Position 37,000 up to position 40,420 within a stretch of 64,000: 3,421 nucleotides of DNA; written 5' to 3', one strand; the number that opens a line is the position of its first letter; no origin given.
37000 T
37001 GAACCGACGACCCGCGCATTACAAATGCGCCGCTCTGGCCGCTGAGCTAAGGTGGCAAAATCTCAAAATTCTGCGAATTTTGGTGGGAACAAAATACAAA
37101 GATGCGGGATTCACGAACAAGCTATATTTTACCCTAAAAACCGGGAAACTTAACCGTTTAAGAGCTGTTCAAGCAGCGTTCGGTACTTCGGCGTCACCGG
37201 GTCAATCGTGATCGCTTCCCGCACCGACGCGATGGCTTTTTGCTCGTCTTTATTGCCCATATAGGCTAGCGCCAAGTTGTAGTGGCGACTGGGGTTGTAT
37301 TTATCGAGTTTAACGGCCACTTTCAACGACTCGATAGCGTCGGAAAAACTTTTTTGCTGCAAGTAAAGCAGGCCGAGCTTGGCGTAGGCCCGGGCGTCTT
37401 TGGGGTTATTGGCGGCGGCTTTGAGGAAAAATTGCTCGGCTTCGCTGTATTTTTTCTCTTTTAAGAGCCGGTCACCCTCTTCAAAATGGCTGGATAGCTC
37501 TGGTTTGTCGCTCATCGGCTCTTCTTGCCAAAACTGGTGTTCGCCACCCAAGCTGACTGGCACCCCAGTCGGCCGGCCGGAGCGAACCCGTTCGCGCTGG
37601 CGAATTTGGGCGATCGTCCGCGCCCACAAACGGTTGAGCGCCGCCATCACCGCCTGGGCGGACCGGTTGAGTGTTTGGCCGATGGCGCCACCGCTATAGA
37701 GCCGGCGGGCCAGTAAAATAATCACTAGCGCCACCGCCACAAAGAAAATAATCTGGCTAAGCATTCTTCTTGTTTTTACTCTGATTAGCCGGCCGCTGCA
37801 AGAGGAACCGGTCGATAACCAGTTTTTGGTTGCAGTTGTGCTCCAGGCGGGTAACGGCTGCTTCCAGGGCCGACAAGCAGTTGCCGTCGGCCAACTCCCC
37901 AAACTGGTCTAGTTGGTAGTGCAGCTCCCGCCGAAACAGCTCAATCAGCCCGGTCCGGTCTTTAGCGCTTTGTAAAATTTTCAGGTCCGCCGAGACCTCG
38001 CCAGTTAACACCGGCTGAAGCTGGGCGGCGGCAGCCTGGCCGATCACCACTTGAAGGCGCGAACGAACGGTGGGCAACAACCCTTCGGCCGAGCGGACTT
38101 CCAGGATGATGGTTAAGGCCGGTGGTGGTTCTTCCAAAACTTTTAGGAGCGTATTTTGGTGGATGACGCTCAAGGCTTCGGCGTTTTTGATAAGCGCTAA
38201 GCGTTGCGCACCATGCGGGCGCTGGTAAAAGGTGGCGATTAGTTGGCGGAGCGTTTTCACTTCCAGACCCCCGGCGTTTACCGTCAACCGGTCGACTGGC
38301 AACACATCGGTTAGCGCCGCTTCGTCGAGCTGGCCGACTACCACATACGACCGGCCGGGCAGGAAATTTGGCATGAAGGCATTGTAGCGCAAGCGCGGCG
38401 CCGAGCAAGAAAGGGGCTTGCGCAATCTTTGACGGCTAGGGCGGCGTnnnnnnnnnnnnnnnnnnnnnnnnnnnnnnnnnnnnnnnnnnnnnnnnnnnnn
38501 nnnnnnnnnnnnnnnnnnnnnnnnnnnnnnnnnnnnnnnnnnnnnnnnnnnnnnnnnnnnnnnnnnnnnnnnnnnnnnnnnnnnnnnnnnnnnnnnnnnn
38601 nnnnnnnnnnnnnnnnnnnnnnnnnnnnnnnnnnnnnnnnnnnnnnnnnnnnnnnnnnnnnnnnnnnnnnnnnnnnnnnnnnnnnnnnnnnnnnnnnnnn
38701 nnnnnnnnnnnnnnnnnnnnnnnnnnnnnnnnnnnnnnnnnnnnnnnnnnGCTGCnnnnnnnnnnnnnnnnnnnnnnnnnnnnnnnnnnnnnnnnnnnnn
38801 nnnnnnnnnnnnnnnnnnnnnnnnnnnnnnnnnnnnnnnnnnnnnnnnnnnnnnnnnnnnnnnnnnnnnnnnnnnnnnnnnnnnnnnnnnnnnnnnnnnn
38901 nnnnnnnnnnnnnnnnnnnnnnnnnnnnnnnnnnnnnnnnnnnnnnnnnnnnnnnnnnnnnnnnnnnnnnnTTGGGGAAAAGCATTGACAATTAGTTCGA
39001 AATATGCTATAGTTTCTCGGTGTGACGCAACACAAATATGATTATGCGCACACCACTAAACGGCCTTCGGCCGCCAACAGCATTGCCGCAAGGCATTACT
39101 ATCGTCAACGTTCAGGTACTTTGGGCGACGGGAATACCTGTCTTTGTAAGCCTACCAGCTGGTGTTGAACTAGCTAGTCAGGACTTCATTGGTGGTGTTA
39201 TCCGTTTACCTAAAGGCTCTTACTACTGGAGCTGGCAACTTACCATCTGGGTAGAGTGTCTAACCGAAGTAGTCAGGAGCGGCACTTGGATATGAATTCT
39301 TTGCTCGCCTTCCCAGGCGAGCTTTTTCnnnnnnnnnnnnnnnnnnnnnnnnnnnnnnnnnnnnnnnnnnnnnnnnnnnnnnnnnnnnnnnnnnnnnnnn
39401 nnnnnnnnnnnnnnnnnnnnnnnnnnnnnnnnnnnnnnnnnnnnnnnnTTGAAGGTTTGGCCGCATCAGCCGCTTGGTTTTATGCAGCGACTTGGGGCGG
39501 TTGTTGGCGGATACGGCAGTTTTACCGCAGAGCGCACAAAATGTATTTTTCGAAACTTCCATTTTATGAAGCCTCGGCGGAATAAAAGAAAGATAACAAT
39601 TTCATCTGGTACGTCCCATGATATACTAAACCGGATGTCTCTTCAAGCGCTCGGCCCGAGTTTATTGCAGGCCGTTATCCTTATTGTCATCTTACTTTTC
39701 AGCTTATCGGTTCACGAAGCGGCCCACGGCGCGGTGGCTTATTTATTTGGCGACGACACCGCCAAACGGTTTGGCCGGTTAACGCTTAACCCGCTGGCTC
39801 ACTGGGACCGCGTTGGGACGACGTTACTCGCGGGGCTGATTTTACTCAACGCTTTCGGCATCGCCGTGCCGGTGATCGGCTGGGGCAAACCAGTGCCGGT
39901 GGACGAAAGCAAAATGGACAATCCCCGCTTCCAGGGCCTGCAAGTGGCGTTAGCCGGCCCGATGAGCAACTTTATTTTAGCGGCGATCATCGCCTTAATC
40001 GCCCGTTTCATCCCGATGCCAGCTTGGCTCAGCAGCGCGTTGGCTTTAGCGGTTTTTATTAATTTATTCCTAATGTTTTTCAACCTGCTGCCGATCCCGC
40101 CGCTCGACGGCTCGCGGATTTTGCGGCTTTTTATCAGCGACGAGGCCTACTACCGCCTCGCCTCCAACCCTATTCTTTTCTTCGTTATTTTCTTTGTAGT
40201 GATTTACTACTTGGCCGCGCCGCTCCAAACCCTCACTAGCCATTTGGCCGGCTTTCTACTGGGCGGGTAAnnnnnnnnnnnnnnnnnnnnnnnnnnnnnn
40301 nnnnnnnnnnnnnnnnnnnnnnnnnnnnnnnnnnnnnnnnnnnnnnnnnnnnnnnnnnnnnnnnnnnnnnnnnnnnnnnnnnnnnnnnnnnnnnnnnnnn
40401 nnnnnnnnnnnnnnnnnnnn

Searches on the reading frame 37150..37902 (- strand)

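Call 73: search_protein_families(library=pfam, proteins=[window:37150-37902:-], max_evalue=0.001)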
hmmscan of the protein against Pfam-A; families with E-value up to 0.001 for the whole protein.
window:37150-37902:- (250 aa): 12 families
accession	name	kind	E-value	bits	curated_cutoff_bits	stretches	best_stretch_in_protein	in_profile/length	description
PF07719.23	TPR_2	-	1.8e-16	59.2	27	1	207-235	4-32/34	Tetratricopeptide repeat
PF13181.12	TPR_8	-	1.5e-13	50.1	25.7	1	207-235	4-32/34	Tetratricopeptide repeat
PF00515.34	TPR_1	-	6.7e-13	48.3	27.8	1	207-235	4-32/34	Tetratricopeptide repeat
PF13414.12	TPR_11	-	1.4e-12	47.6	26.8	2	180-216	4-40/42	TPR repeat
PF13432.12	TPR_16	-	2.1e-12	47.7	32.7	1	141-204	2-65/65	Tetratricopeptide repeat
PF14559.12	TPR_19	-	7.4e-12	45.9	25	2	181-247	2-68/68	Tetratricopeptide repeat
PF25063.1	ARM_TT21_C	-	3.6e-09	37.2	35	1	144-242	103-202/209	Tetratricopeptide repeat protein 21 C-terminal ARM domain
PF13428.12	TPR_14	-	7.3e-08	32.8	23.5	0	171-211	2-42/44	Tetratricopeptide repeat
PF13431.12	TPR_17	-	1.7e-07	31.4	24.4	1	158-190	1-33/34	Tetratricopeptide repeat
PF13424.12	TPR_12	-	8.4e-07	29.5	30.1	0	157-200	24-75/77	Tetratricopeptide repeat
PF23914.1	TPR_CcmH_CycH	-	7.6e-05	23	42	1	164-223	44-106/158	Cytochrome c-type biogenesis protein H TPR domain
PF12895.13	ANAPC3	-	0.00018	22.1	27.2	0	150-229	3-81/82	Anaphase-promoting complex, cyclosome, subunit 3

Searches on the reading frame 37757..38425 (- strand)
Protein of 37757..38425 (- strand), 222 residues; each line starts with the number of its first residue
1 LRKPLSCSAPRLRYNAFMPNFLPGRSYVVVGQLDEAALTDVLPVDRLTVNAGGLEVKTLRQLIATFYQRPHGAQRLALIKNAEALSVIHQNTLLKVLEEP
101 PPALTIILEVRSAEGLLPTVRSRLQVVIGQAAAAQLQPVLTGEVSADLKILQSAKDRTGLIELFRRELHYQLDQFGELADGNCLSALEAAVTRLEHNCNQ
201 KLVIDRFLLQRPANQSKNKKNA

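Call 73: search_protein_families(library=pfam, proteins=[window:37757-38425:-], max_evalue=0.001)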
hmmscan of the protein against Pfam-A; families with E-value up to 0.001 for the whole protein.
window:37757-38425:- (222 aa): 1 family
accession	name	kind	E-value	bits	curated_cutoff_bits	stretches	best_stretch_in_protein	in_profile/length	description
PF13177.12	DNA_pol3_delta2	-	2.4e-16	60.6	27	1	50-127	77-155/161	DNA polymerase III, delta subunit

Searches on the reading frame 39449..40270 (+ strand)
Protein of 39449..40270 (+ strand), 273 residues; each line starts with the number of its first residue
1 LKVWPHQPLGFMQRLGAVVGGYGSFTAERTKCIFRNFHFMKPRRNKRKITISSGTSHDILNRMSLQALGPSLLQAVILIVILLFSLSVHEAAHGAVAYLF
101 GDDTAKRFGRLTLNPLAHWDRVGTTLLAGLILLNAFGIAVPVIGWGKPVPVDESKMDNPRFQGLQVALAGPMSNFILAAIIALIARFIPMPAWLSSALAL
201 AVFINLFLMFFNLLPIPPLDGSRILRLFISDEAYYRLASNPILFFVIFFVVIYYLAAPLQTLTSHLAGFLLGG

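Call 73: search_protein_families(library=pfam, proteins=[window:39449-40270:+], max_evalue=0.001)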
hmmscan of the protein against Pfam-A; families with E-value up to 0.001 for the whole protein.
window:39449-40270:+ (273 aa): 1 family
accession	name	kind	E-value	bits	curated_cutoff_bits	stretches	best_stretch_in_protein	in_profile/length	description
PF02163.28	Peptidase_M50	-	1e-18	68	27.2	2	78-187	2-102/221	Peptidase family M50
